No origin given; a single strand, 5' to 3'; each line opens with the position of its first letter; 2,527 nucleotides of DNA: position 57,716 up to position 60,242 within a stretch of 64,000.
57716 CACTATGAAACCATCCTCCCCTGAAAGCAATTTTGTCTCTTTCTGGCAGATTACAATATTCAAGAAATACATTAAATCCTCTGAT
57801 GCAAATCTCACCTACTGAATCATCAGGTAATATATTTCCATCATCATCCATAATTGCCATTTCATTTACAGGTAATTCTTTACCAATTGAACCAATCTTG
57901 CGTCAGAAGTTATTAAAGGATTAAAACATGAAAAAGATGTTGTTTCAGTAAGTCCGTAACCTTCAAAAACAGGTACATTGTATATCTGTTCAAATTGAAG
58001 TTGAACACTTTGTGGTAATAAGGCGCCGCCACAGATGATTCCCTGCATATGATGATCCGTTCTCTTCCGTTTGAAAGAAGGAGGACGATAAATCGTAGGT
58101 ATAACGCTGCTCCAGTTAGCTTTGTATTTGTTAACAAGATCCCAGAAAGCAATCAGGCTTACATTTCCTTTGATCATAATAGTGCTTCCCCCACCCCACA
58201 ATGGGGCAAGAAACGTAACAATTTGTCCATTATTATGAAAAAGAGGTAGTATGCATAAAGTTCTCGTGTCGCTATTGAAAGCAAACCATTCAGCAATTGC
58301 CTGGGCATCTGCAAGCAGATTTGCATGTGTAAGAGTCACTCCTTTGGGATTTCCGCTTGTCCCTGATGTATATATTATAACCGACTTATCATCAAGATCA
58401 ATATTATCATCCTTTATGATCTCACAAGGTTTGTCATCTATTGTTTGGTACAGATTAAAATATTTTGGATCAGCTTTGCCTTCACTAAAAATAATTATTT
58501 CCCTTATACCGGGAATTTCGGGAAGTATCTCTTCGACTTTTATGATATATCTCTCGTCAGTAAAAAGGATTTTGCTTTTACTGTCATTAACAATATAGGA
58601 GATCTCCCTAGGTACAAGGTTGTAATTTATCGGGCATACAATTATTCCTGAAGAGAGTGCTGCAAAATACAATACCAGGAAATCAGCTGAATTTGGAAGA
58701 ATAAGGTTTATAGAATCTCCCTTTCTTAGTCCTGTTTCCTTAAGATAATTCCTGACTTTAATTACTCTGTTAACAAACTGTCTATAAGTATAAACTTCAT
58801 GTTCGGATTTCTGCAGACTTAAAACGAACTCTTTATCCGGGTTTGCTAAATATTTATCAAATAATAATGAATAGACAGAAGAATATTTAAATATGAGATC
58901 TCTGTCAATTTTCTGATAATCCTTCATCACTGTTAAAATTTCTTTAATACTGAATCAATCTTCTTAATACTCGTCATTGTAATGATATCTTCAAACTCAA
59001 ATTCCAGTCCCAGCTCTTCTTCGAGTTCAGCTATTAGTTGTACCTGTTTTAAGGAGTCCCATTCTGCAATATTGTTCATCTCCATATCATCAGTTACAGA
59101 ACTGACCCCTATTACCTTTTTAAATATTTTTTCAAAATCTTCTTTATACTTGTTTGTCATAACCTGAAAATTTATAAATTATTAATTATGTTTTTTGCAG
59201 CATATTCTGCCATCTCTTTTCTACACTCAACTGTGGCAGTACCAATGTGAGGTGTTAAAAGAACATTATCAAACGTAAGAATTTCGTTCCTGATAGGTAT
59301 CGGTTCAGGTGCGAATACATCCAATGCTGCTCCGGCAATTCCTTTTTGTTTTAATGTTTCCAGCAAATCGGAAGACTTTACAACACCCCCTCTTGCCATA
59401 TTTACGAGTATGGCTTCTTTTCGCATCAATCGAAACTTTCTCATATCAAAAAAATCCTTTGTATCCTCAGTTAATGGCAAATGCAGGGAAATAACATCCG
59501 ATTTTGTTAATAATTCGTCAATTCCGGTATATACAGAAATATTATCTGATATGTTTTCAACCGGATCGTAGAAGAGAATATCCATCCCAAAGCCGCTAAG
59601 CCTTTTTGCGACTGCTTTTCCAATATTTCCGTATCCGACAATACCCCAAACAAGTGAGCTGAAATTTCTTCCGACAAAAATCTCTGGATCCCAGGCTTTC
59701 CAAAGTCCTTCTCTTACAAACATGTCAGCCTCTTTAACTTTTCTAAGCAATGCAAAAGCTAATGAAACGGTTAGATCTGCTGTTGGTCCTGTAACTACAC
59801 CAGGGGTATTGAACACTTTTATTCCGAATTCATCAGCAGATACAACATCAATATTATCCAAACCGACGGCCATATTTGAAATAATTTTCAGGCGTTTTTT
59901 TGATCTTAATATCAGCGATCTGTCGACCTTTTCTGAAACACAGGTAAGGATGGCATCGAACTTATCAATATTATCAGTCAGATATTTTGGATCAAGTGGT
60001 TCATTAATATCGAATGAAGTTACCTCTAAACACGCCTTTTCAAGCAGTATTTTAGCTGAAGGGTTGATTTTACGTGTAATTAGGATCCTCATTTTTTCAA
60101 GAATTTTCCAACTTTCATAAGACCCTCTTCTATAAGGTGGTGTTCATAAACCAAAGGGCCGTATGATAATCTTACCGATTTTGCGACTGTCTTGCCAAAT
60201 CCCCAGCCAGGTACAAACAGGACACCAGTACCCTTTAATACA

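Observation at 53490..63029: ACP-dependent cassette predicted to build and attach an unusual N-acyl group to an amino sugar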

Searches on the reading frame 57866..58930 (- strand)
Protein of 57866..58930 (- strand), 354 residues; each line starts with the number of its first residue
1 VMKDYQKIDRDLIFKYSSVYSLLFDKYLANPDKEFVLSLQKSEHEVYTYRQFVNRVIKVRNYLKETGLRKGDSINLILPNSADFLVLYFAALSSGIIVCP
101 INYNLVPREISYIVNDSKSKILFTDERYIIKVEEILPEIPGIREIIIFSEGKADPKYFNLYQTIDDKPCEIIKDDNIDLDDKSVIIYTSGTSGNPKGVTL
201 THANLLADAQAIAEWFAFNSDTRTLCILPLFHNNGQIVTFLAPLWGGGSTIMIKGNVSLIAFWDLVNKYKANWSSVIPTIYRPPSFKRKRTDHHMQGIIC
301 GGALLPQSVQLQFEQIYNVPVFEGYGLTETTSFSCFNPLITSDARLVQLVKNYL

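Call 4: search_protein_families(library=pfam, proteins=[window:57866-58930:-], max_evalue=0.01)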
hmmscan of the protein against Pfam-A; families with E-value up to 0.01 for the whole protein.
window:57866-58930:- (354 aa): 1 family
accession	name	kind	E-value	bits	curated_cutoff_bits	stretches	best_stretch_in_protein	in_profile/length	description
PF00501.34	AMP-binding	-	6e-64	216.7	29.9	1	30-338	8-332/384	AMP-binding enzyme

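Call 8: search_protein_families(library=ncbifam, proteins=[window:57866-58930:-], max_evalue=0.001)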
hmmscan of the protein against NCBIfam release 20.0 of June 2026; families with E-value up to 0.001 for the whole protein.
window:57866-58930:- (354 aa): 103 families (the best 25 are shown)
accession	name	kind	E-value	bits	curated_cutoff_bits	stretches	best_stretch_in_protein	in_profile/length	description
NF004837.0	PRK06187.1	subfamily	3.2e-61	207.2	476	1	17-341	8-334/531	long-chain-fatty-acid--CoA ligase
NF005714.0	PRK07529.1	subfamily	2.4e-48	164.9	632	1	38-339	55-384/640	acyl-CoA synthetase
NF052269.1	Staph_lig_FadD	equivalog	6.1e-46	156.8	650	1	41-331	22-302/499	long-chain-fatty-acid--CoA ligase FadD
NF006181.0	PRK08314.1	subfamily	2.2e-43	148.4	705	2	175-339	199-365/563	long-chain-fatty-acid--CoA ligase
NF005947.1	PRK08008.1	equivalog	3.4e-41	141.4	651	1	40-331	31-326/518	crotonobetaine/carnitine-CoA ligase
NF006134.1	PRK08279.1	equivalog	2.3e-37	128.8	625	1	30-331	57-360/605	long-chain-acyl-CoA synthetase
TIGR01923.1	menE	equivalog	6e-37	127.5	330.15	1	48-336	1-266/442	o-succinylbenzoate--CoA ligase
NF006182.0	PRK08316.1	subfamily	1.1e-36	126.4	663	1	42-333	32-327/523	fatty acyl-CoA synthetase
NF005702.0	PRK07514.1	subfamily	1.5e-36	125.8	558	1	19-339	5-315/506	malonyl-CoA synthase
NF004114.0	PRK05605.1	equivalog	3.7e-36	124.6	766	2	171-341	212-386/575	long-chain-fatty-acid--CoA ligase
NF004674.0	PRK06018.1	subfamily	8.9e-36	123.7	766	1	47-336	40-337/544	long-chain-fatty-acid--CoA ligase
TIGR03098.1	ligase_PEP_1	hypoth_equivalog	3.3e-34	118.2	592.35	1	39-336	19-320/517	acyl-CoA ligase (AMP-forming), exosortase A system-associated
NF004511.1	PRK05852.1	equivalog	6.1e-34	117.5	650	1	42-339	22-320/505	FadD7 family fatty acid--CoA ligase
NF047394.1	AcylCoAsynMbcS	equivalog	1.4e-33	116.3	850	1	24-332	18-326/525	acyl-CoA synthetase MbcS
NF005307.0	PRK06839.1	equivalog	1.6e-33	116.2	748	1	42-332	23-302/496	o-succinylbenzoate--CoA ligase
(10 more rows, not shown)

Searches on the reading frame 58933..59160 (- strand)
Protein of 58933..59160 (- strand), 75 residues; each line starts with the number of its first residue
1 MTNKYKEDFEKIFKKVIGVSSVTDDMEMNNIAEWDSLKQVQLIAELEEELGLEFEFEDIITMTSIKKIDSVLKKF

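Call 4: search_protein_families(library=pfam, proteins=[window:58933-59160:-], max_evalue=0.01)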
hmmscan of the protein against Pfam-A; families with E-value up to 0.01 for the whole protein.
window:58933-59160:- (75 aa): 1 family
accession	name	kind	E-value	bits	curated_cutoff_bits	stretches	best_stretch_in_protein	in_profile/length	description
PF00550.31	PP-binding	-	3.2e-06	27.7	20.8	1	11-67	5-62/67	Phosphopantetheine attachment site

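Call 8: search_protein_families(library=ncbifam, proteins=[window:58933-59160:-], max_evalue=0.001)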
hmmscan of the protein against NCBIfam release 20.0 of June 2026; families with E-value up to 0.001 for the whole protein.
window:58933-59160:- (75 aa): 1 family
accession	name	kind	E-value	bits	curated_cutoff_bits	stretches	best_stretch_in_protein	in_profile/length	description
NF002148.0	PRK00982.1-2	subfamily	0.00016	21.5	71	1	7-69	7-71/79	acyl carrier protein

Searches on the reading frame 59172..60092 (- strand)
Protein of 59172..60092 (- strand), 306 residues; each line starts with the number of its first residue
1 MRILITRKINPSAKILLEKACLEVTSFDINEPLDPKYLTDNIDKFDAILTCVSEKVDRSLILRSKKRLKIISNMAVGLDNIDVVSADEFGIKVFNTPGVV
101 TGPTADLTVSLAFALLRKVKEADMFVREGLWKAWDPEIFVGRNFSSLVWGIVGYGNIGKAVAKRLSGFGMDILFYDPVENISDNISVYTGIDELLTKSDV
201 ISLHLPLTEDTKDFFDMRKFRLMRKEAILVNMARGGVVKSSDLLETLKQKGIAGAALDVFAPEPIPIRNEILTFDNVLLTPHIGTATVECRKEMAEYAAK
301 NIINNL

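Call 4: search_protein_families(library=pfam, proteins=[window:59172-60092:-], max_evalue=0.01)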
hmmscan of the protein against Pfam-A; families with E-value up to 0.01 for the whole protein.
window:59172-60092:- (306 aa): 4 families
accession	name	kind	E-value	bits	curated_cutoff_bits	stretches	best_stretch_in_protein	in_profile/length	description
PF02826.25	2-Hacid_dh_C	-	7.2e-56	188.8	25.1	1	110-284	2-178/178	D-isomer specific 2-hydroxyacid dehydrogenase, NAD binding domain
PF00389.36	2-Hacid_dh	-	3.4e-23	82.2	24.6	1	3-304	1-122/134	D-isomer specific 2-hydroxyacid dehydrogenase, catalytic domain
PF03446.21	NAD_binding_2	-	0.00012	22.5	21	1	150-253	3-113/161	NAD binding domain of 6-phosphogluconate dehydrogenase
PF00670.27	AdoHcyase_NAD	-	0.00017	22.2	27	1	151-234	28-111/162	S-adenosyl-L-homocysteine hydrolase, NAD binding domain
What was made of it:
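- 59172..60092 (-): D-2-hydroxyacid dehydrogenase, closest to glyoxylate/hydroxypyruvate reductases. 2-Hacid_dh_C at 188.8 bits (call 4).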

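Call 8: search_protein_families(library=ncbifam, proteins=[window:59172-60092:-], max_evalue=0.001)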
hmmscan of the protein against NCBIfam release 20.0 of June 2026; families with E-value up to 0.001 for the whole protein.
window:59172-60092:- (306 aa): 22 families
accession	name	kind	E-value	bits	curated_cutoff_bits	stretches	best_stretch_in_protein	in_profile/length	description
NF009714.1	PRK13243.1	equivalog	1.1e-82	278.1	455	1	2-303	4-310/332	glyoxylate reductase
TIGR01327.1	PGDH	equivalog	1.1e-70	239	454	1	2-305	1-300/525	phosphoglycerate dehydrogenase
NF008759.0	PRK11790.1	equivalog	4.4e-55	187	404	1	2-304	13-315/410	phosphoglycerate dehydrogenase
NF006263.0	PRK08410.1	equivalog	6.7e-54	183.4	389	1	61-303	57-304/311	D-2-hydroxyacid dehydrogenase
NF011938.0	PRK15409.1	equivalog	2.8e-51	174.5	492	1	23-306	24-309/324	glyoxylate/hydroxypyruvate reductase GhrB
NF005069.0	PRK06487.1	equivalog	3.9e-46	157.6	448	1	46-303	47-308/320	2-hydroxyacid dehydrogenase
NF000492.1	vanH_gen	exception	1e-39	136.5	540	1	55-263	53-255/312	D-lactate dehydrogenase VanH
NF005387.0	PRK06932.1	equivalog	3.7e-37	128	492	1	56-302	55-306/314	2-hydroxyacid dehydrogenase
NF041369.1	Dhydh_Halo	equivalog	4e-37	128.1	400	1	68-302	56-291/305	D-2-hydroxyacid dehydrogenase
NF005750.0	PRK07574.1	equivalog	7.4e-36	124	329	1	64-303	111-353/386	NAD-dependent formate dehydrogenase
NF006374.0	PRK08605.1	subfamily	5.1e-34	117.8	356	1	40-274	41-279/332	D-lactate dehydrogenase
NF000004.1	vanH-D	exception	2.2e-32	112.5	550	1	59-263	63-261/323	D-lactate dehydrogenase VanH-D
NF005027.0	PRK06436.1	equivalog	4e-32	111.6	261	1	65-304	47-278/303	2-hydroxyacid dehydrogenase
NF001309.0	PRK00257.1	equivalog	1.3e-31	110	434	2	142-301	112-273/379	4-phosphoerythronate dehydrogenase PdxB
NF000371.1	vanH_Agroup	exception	1.9e-31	109.4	700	1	56-263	59-260/322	VanH-A/VanH-Pt family D-lactate dehydrogenase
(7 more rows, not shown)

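Call 36: search_solved_structures(query=window:59175-60092:-, max_evalue=1e-20)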
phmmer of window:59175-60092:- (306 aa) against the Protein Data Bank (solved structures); distinct sequences matched with E-value up to 1e-20: 112 (the best 60 are shown).
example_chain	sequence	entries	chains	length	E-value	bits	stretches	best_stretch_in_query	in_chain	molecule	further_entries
6bii_A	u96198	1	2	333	6.9e-64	219.2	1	2-303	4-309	Glyoxylate reductase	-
5aov_A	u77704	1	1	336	1.8e-63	217.9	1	2-303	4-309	GLYOXYLATE REDUCTASE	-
2dbq_A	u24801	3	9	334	1.2e-62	215.2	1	2-303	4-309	Glyoxylate reductase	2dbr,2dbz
2cuk_A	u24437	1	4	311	1.1e-58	202.1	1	1-303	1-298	glycerate dehydrogenase/glyoxylate reductase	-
1wwk_A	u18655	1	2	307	4.2e-57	197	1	1-303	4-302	phosphoglycerate dehydrogenase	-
2h1s_A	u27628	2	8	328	1e-50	176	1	1-304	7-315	Glyoxylate reductase/hydroxypyruvate reductase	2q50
2gcg_A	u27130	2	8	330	1.1e-50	176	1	1-304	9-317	Glyoxylate reductase/hydroxypyruvate reductase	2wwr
9m0t_A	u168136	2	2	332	3.6e-48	167.6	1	36-303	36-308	Probable 2-ketogluconate reductase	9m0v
6pex_A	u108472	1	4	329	1.2e-45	159.4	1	62-301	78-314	aldo keto reductase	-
3ba1_A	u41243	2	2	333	5.4e-45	157.2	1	48-302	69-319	Hydroxyphenylpyruvate reductase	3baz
9jcm_A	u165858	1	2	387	9.9e-45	156.4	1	23-303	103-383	D-3-phosphoglycerate dehydrogenase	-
9jcn_A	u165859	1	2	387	6.9e-44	153.6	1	23-303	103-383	D-3-phosphoglycerate dehydrogenase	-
8wph_A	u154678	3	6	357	9.8e-44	153.1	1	18-303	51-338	McyI-NAD | McyI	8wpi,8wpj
8wpo_A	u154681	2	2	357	1.9e-43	152.2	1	18-303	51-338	McyI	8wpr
8wpq_A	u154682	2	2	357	1.9e-43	152.2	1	18-303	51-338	McyI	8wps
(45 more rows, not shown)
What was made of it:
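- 59172..60092 (-): The best solved relatives are the glyoxylate reductases 6bii/5aov/2dbq at 215-219 bits (call 36).
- The dehydrogenase is closest to glyoxylate/hydroxypyruvate reductases (call 36).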
